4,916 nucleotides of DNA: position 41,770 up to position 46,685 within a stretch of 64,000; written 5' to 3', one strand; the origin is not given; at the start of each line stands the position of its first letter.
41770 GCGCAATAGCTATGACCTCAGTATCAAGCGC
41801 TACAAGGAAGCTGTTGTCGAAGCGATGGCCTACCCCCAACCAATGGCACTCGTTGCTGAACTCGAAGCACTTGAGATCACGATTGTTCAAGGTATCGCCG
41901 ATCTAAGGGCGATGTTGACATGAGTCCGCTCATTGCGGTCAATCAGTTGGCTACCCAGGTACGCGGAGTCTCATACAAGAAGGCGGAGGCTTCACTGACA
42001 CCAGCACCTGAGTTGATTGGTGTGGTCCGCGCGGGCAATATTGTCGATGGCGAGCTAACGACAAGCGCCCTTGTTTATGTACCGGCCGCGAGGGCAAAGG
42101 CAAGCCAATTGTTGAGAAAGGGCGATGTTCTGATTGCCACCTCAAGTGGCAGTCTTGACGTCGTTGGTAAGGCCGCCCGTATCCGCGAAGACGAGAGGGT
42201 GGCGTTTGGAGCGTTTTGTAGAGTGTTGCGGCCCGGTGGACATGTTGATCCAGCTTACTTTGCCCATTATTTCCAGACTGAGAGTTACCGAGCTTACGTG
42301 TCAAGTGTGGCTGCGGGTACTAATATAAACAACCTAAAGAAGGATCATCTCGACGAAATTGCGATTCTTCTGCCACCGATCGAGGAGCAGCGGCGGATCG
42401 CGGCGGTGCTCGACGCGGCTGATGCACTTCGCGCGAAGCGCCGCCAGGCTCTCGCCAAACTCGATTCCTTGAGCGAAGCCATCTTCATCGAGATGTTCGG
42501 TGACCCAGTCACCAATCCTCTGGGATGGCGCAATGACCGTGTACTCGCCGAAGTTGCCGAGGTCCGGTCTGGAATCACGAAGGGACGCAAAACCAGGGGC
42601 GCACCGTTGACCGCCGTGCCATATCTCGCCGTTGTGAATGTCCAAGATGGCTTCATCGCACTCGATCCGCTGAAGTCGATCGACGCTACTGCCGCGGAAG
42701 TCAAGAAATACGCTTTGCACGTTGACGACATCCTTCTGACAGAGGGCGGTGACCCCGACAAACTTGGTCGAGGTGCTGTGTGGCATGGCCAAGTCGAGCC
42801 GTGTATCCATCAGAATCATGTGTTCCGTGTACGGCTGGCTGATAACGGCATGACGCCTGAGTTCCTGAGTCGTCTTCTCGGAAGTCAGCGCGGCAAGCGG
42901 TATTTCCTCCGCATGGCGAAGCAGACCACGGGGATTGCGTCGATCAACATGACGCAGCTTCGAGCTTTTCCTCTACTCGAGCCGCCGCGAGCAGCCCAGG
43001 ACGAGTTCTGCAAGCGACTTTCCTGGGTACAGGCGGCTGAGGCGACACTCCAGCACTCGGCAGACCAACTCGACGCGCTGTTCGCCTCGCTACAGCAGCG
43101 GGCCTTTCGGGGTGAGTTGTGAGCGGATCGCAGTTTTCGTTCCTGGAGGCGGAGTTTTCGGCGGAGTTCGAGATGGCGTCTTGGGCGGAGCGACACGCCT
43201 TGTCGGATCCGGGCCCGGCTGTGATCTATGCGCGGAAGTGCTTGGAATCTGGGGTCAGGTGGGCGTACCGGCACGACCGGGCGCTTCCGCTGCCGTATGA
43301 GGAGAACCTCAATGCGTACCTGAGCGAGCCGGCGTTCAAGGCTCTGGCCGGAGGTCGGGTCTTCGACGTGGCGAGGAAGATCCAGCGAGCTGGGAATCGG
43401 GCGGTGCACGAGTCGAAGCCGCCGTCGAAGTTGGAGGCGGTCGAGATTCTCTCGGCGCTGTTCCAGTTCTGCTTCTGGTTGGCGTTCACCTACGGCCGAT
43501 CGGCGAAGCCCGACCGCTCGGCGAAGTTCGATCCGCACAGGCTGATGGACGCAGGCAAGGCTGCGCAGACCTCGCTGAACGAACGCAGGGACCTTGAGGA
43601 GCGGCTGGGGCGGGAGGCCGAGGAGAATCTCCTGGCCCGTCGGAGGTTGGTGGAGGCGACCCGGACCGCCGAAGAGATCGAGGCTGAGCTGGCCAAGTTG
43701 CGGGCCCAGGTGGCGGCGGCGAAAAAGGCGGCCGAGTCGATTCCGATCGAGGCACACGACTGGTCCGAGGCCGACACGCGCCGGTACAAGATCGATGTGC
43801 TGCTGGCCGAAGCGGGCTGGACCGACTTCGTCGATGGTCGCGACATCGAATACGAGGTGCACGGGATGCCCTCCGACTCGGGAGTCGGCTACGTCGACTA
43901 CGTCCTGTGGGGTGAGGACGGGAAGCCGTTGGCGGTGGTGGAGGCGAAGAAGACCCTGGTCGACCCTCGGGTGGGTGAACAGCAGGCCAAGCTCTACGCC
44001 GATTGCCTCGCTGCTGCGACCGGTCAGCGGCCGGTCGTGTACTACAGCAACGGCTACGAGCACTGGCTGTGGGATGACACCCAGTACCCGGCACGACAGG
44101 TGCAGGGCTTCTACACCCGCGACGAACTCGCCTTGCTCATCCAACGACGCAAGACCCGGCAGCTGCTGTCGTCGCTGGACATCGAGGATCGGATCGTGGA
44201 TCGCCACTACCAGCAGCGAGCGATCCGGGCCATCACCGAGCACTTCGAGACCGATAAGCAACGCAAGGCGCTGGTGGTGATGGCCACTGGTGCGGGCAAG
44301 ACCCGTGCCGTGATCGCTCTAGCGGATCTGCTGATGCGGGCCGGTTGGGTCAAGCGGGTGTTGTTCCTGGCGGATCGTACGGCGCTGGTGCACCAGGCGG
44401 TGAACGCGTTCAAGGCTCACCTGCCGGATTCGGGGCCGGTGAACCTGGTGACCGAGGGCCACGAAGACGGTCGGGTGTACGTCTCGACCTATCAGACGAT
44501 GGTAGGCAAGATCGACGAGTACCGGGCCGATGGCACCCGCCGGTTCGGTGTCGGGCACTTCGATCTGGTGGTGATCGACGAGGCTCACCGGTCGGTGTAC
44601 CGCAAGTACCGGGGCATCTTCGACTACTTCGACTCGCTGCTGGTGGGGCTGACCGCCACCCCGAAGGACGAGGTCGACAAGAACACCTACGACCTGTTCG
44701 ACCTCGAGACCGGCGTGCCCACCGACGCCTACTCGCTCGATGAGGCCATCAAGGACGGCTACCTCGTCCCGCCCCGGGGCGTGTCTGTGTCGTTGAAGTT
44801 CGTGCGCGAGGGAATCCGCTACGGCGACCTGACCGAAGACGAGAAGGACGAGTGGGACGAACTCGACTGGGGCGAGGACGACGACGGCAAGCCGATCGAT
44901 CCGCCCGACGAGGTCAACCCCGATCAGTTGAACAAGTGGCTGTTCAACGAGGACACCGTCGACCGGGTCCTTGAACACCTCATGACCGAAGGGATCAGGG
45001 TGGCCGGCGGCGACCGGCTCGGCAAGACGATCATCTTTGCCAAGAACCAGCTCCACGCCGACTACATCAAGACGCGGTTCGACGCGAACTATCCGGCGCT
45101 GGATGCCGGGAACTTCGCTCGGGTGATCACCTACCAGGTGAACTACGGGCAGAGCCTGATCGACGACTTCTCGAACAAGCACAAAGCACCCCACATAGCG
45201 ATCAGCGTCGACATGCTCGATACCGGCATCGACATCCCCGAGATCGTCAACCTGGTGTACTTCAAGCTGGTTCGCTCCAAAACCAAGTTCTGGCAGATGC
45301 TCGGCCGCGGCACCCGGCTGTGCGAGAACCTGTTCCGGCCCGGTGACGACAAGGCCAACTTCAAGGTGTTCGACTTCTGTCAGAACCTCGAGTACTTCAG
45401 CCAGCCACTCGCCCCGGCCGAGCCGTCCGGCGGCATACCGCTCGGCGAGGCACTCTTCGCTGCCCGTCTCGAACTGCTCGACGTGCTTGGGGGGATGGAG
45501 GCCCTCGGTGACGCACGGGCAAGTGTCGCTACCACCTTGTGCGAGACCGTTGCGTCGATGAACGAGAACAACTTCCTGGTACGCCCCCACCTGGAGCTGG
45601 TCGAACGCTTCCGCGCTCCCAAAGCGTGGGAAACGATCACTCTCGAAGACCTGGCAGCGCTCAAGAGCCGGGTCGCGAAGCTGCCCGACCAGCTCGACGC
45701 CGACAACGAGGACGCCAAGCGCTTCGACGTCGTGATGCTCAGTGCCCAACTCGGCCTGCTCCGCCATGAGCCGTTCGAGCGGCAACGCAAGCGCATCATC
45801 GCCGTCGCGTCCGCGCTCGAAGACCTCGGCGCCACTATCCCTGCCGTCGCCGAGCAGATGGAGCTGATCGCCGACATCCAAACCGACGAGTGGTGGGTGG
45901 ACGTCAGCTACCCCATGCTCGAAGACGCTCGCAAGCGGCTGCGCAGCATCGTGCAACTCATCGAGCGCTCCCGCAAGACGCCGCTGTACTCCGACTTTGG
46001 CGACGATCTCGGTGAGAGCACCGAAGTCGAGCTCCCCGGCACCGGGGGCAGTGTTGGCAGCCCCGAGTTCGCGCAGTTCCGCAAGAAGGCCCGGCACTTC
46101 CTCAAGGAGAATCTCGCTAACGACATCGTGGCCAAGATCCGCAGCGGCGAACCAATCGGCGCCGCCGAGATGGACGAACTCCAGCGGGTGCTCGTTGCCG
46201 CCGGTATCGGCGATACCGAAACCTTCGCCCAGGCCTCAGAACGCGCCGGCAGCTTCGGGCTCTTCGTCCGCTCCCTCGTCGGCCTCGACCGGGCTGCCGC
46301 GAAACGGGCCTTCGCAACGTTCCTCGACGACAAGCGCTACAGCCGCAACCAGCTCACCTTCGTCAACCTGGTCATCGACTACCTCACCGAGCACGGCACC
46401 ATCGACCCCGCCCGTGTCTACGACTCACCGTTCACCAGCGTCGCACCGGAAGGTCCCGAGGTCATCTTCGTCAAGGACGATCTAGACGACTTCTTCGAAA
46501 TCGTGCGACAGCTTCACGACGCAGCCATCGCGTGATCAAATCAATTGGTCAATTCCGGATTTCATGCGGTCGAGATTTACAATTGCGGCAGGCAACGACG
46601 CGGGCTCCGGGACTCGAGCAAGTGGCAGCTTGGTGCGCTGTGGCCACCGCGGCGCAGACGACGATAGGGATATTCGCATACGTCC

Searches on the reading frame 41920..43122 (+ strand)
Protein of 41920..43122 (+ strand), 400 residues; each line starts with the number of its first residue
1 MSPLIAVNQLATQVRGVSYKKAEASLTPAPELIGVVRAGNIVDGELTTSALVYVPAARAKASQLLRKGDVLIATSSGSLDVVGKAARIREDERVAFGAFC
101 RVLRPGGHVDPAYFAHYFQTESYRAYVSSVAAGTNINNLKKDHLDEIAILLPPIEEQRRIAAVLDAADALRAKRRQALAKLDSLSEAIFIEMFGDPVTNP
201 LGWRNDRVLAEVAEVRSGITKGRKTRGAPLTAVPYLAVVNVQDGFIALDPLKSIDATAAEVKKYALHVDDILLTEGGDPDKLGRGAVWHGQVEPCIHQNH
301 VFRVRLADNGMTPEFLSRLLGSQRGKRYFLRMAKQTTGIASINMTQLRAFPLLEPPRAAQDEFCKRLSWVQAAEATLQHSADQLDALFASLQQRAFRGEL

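Call 10: search_protein_families(library=pfam, proteins=[window:41920-43122:+], max_evalue=0.001)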
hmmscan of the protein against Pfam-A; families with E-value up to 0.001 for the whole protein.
window:41920-43122:+ (400 aa): 1 family
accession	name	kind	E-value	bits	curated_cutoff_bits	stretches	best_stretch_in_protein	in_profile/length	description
PF01420.25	Methylase_S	-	3.1e-16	60.5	22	1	64-176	56-164/168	Type I restriction modification DNA specificity domain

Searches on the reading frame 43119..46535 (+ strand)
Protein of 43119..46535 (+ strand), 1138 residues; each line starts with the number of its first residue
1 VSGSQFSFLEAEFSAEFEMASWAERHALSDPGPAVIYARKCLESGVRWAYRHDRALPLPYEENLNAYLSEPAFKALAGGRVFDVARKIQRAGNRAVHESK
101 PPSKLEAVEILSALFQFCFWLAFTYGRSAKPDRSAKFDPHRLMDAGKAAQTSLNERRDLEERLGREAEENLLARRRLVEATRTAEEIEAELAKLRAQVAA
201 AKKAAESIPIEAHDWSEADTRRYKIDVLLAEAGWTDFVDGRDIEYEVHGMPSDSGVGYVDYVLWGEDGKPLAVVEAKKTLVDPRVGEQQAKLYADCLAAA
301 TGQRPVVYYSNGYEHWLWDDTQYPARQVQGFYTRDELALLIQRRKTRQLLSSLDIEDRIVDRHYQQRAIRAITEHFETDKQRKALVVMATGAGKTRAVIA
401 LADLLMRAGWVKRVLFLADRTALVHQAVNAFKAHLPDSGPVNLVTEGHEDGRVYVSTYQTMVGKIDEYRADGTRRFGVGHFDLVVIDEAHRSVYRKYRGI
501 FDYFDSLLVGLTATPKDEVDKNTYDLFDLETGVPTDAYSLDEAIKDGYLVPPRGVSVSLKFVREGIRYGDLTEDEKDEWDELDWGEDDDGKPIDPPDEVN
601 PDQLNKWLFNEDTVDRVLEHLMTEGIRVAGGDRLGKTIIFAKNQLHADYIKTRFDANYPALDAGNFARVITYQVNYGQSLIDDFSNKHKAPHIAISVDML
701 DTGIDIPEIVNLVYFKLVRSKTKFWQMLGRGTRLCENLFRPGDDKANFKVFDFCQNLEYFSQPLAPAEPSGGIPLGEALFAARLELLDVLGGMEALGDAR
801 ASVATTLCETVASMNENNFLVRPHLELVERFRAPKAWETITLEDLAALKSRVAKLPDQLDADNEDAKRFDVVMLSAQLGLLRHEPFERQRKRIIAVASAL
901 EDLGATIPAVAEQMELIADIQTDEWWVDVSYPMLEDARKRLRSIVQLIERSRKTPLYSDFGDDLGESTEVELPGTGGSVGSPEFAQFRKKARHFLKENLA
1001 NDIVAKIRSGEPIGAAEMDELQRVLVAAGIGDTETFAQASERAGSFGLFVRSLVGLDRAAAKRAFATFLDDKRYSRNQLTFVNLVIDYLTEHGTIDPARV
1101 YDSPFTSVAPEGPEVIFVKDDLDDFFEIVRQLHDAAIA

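Call 10: search_protein_families(library=pfam, proteins=[window:43119-46535:+], max_evalue=0.001)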
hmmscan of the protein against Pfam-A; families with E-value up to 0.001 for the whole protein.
window:43119-46535:+ (1138 aa): 7 families
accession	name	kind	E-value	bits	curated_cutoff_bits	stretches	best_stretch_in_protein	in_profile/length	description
PF04851.21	ResIII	-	1.7e-36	126.1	22.5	1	361-516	4-163/164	Type III restriction enzyme, res subunit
PF18766.7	SWI2_SNF2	-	5.4e-19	69.2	26.7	1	364-551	1-187/221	SWI2/SNF2 ATPase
PF08463.15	EcoEI_R_C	-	2.4e-18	67.2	24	1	986-1129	2-158/163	EcoEI R protein C-terminal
PF00270.35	DEAD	-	3.3e-12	46.9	26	1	363-520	2-165/167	DEAD/DEAH box helicase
PF00271.37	Helicase_C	-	4.1e-06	27.5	23.5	1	635-733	16-108/110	Helicase conserved C-terminal domain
PF04313.20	HSDR_N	-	6.3e-06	26.6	25.1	1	248-324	121-196/198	Type I restriction enzyme R protein N terminus (HSDR_N)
PF13643.11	DUF4145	-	0.00019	21.8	23.1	1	23-111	3-84/88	Domain of unknown function (DUF4145)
